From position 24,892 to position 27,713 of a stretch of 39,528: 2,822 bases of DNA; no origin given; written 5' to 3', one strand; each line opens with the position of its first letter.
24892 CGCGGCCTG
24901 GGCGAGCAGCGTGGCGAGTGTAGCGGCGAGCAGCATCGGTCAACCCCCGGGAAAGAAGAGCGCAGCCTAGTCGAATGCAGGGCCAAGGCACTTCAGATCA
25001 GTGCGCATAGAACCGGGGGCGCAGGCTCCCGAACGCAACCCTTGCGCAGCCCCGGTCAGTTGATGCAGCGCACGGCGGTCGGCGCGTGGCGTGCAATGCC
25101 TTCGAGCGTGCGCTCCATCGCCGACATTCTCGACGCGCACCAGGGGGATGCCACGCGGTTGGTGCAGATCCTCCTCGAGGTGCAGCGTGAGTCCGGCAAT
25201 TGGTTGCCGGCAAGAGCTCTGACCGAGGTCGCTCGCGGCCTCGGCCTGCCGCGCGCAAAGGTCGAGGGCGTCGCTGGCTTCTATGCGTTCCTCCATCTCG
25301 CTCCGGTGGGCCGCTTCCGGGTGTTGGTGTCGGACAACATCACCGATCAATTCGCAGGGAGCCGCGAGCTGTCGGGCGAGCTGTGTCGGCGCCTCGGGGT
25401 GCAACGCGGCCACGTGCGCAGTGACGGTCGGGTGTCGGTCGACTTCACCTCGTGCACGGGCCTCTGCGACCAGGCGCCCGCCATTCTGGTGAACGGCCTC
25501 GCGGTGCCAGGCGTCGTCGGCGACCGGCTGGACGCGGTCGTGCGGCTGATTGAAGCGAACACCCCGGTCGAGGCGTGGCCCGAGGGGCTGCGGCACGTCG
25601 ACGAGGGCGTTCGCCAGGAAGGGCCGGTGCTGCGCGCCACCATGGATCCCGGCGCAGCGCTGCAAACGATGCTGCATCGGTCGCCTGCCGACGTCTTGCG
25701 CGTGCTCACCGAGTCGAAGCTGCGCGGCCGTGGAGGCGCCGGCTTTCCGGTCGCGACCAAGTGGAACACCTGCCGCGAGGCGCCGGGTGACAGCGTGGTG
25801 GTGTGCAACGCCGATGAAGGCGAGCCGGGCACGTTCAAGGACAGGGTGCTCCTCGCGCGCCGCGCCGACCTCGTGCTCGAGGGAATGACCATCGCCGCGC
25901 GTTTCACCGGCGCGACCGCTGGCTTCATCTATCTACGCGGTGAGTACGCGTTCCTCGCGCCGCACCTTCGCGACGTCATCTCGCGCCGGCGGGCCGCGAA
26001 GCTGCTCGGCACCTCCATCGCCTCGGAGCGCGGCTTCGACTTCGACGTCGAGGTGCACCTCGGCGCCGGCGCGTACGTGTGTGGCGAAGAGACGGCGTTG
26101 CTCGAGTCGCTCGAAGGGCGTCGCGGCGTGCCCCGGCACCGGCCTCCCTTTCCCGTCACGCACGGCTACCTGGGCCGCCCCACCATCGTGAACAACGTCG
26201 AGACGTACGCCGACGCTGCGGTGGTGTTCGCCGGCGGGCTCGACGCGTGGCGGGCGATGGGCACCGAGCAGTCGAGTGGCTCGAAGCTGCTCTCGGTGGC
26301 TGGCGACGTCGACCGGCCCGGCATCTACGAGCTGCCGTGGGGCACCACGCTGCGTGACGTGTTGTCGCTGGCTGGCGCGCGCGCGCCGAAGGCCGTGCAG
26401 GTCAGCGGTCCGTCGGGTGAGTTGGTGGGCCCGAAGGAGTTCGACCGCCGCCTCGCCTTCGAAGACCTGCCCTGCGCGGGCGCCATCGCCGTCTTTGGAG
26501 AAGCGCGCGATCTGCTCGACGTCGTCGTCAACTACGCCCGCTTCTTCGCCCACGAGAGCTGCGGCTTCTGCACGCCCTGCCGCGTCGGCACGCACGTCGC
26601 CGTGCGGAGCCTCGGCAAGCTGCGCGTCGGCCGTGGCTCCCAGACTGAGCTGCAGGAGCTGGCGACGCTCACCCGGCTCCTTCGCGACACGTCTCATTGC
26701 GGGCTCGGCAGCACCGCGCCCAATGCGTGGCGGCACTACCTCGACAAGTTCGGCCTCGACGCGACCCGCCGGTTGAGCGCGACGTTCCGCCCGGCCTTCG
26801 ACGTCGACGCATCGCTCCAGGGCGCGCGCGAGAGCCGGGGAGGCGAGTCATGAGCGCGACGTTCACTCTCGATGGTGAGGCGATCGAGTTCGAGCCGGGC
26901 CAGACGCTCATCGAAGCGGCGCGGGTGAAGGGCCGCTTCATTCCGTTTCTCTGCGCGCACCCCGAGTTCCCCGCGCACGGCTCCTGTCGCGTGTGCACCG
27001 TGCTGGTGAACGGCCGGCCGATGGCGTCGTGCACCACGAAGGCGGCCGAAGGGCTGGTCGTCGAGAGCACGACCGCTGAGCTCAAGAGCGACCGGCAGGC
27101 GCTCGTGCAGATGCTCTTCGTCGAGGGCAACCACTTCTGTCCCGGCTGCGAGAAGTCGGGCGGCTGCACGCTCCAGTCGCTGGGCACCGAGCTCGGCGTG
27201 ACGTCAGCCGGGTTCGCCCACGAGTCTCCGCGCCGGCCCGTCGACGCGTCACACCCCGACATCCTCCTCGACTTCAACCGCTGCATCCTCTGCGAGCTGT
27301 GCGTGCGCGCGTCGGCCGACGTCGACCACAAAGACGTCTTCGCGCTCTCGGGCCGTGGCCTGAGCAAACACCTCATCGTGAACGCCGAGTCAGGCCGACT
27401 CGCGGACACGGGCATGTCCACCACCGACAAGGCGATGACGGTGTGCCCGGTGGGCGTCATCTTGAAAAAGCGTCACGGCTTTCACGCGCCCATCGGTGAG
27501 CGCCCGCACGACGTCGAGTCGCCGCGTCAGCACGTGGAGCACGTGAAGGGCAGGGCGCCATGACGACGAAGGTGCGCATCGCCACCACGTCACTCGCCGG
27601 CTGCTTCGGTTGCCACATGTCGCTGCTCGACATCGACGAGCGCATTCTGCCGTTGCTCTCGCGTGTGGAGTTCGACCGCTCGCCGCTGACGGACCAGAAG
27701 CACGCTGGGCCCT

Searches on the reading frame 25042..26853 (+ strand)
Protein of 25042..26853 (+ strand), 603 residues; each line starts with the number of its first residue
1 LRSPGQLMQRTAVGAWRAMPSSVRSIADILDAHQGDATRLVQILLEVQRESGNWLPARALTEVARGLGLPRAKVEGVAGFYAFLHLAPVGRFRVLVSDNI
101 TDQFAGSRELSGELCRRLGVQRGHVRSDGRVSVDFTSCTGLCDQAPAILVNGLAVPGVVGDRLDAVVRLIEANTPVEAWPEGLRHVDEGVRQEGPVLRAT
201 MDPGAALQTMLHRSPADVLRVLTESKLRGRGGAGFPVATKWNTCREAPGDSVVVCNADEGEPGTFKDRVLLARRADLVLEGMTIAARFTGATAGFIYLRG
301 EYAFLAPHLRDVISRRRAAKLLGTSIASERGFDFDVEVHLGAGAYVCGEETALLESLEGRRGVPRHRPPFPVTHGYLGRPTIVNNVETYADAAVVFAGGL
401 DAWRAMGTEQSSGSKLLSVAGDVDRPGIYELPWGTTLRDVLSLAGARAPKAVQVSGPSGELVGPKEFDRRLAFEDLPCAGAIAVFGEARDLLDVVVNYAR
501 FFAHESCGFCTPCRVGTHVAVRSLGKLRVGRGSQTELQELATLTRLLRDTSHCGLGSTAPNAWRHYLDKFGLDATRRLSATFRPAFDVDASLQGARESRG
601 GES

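Call 64: search_protein_families(library=pfam, proteins=[window:25042-26853:+], max_evalue=0.001)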
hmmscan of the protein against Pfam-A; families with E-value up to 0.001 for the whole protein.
window:25042-26853:+ (603 aa): 4 families
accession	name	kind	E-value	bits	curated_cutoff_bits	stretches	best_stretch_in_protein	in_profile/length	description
PF01512.22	Complex1_51K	-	5.5e-43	146.9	31.2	1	223-390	2-146/150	Nuo51 FMN-binding domain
PF01257.25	2Fe-2S_thioredx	-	3.6e-32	111.7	24.8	1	27-168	2-142/145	Thioredoxin-like [2Fe-2S] ferredoxin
PF10589.14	NADH_4Fe-4S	-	7.3e-22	77.5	23.5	1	493-572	1-80/85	NADH-ubiquinone oxidoreductase-F iron-sulfur binding region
PF10531.15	SLBB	-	5.7e-08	32.9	27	1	419-452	4-37/55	SLBB domain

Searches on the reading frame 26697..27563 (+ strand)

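Call 64: search_protein_families(library=pfam, proteins=[window:26697-27563:+], max_evalue=0.001)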
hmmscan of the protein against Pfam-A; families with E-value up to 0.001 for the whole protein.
window:26697-27563:+ (288 aa): 6 families
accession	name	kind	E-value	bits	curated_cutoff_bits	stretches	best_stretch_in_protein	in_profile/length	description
PF13510.11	Fer2_4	-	7e-16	58.5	22.8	1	55-126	5-81/82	2Fe-2S iron-sulfur cluster binding domain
PF13459.11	Fer4_15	-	1.2e-10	42.4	22.4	1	189-255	1-64/66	4Fe-4S single cluster domain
PF10588.14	NADH-G_4Fe-4S_3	-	4e-10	39.5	27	1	133-169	1-37/40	NADH-ubiquinone oxidoreductase-G iron-sulfur binding region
PF00111.32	Fer2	-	4.1e-07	30.3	21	1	57-110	2-53/77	2Fe-2S iron-sulfur cluster binding domain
PF22117.2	Fer4_Nqo3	-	6.3e-07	29.9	27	1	187-255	2-66/67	NADH-quinone oxidoreductase subunit 3, ferredoxin-like domain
PF00037.32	Fer4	-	0.00074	19.7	21.1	0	191-205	3-17/24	4Fe-4S binding domain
